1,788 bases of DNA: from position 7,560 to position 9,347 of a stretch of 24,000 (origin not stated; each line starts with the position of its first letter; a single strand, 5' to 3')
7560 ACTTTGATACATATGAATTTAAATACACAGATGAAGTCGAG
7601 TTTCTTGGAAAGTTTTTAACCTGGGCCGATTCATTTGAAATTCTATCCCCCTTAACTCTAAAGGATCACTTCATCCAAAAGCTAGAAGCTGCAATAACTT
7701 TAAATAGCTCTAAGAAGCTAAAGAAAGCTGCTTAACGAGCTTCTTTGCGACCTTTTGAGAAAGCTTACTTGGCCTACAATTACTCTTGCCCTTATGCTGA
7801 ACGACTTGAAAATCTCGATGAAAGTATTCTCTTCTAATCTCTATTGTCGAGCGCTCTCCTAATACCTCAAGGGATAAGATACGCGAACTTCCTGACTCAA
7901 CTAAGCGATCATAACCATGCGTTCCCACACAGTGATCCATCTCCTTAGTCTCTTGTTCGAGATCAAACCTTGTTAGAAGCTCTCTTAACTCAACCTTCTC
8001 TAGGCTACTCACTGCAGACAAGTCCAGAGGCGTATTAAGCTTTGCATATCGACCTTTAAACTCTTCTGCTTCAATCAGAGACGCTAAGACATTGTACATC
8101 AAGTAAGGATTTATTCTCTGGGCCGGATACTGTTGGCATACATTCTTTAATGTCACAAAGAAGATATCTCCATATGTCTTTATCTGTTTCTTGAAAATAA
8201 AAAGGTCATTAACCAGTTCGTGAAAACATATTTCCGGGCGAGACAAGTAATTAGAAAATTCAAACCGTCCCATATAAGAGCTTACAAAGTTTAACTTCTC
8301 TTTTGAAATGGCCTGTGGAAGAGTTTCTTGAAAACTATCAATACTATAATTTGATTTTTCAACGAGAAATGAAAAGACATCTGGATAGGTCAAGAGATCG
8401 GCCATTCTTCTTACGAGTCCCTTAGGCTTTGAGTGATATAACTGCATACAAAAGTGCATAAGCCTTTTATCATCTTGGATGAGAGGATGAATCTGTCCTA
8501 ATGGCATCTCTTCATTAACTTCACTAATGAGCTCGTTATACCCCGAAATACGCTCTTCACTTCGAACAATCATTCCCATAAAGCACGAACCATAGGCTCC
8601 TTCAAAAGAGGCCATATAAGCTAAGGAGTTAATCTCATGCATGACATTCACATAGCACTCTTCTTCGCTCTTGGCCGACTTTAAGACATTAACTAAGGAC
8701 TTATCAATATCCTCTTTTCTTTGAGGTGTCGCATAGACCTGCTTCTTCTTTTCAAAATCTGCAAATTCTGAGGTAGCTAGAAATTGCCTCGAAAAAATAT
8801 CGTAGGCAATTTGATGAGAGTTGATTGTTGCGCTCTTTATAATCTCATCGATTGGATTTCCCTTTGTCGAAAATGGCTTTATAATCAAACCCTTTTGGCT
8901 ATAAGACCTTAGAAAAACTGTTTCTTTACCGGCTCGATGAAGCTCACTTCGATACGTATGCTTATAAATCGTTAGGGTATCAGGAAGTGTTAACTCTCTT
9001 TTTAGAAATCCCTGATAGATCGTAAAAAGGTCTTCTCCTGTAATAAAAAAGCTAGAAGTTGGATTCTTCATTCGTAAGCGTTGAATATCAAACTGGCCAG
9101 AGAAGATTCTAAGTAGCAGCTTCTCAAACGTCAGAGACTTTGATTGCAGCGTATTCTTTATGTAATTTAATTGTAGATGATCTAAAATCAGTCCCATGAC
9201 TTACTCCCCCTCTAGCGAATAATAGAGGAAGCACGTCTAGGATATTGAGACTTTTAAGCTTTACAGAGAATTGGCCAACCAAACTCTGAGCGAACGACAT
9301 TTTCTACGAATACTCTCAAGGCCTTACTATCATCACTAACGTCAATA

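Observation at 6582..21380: About 15 kb nuclease-dense accessory block with defence-island architecture but no complete canonical system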

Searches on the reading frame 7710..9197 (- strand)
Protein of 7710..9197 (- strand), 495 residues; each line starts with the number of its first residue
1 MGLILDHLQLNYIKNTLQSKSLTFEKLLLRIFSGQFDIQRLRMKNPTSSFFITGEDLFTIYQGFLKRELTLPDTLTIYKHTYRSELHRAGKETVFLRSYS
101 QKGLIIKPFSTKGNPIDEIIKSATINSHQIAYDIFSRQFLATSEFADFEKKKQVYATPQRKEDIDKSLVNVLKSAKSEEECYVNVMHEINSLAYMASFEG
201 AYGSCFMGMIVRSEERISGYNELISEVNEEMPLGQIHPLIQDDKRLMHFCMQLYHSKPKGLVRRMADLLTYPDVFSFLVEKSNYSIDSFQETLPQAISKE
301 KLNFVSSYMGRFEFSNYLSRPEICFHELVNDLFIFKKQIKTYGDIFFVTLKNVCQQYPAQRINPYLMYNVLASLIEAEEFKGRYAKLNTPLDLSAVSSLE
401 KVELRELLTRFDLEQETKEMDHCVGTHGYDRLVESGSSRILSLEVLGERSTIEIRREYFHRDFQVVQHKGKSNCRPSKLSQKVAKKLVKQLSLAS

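Call 5: search_protein_families(library=pfam, max_evalue=0.01, proteins=[window:7710-9197:-])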
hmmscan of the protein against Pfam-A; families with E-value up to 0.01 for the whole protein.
window:7710-9197:- (495 aa): 1 family
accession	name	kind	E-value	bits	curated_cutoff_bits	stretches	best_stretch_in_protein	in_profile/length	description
PF14284.11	PcfJ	-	2.7e-06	27.7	25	1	406-478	70-141/147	PcfJ-like protein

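Call 7: search_protein_families(library=padloc, max_evalue=0.01, proteins=[window:7710-9197:-])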
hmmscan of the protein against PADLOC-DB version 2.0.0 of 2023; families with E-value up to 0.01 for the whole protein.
window:7710-9197:- (495 aa): 0 families

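Call 11: search_protein_families(library=ncbifam, max_evalue=0.01, proteins=[window:7710-9197:-])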
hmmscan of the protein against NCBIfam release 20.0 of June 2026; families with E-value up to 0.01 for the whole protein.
window:7710-9197:- (495 aa): 0 families

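Call 23: find_related_loci(query=A1, collection=genome_contigs, flank=10000)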
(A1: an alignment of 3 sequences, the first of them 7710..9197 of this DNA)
Query A1 (495 aa) in genome_contigs; peptide patterns used: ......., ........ (x = any residue, [..] = any of these).
83 stretches matched a pattern, but none encodes a relative of the query by tblastn (E <= 1e-3).

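Call 24: find_related_loci(query=A1, collection=metagenome_contigs, flank=10000)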
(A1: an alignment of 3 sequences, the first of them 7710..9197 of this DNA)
Query A1 (495 aa) in metagenome_contigs; peptide patterns used: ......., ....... (x = any residue, [..] = any of these).
234 stretches matched a pattern, but none encodes a relative of the query by tblastn (E <= 1e-3).

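Call 31: search_protein_families(library=phrogs, max_evalue=0.001, proteins=[window:7710-9197:-])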
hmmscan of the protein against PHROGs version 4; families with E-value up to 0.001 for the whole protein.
window:7710-9197:- (495 aa): 1 family
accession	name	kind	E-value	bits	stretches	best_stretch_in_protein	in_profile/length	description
phrog_7484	-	unknown function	0.00059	19.7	1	367-491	326-443/450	-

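Call 67: search_dna_similar(query=window:7710-9197:-, collection=plasmids, mode=protein, max_evalue=0.001, max_rows=12)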
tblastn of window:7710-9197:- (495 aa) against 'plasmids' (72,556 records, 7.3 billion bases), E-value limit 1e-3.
No match.

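Call 87: search_protein_families(library=pfam, max_evalue=1, proteins=[window:7998-9197:-])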
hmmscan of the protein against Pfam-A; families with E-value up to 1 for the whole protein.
window:7998-9197:- (400 aa): 1 family
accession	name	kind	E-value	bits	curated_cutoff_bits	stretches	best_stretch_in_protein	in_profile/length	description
PF21128.4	MCM4_WHD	-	0.22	12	24.4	0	159-191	5-38/75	MCM4, winged helix domain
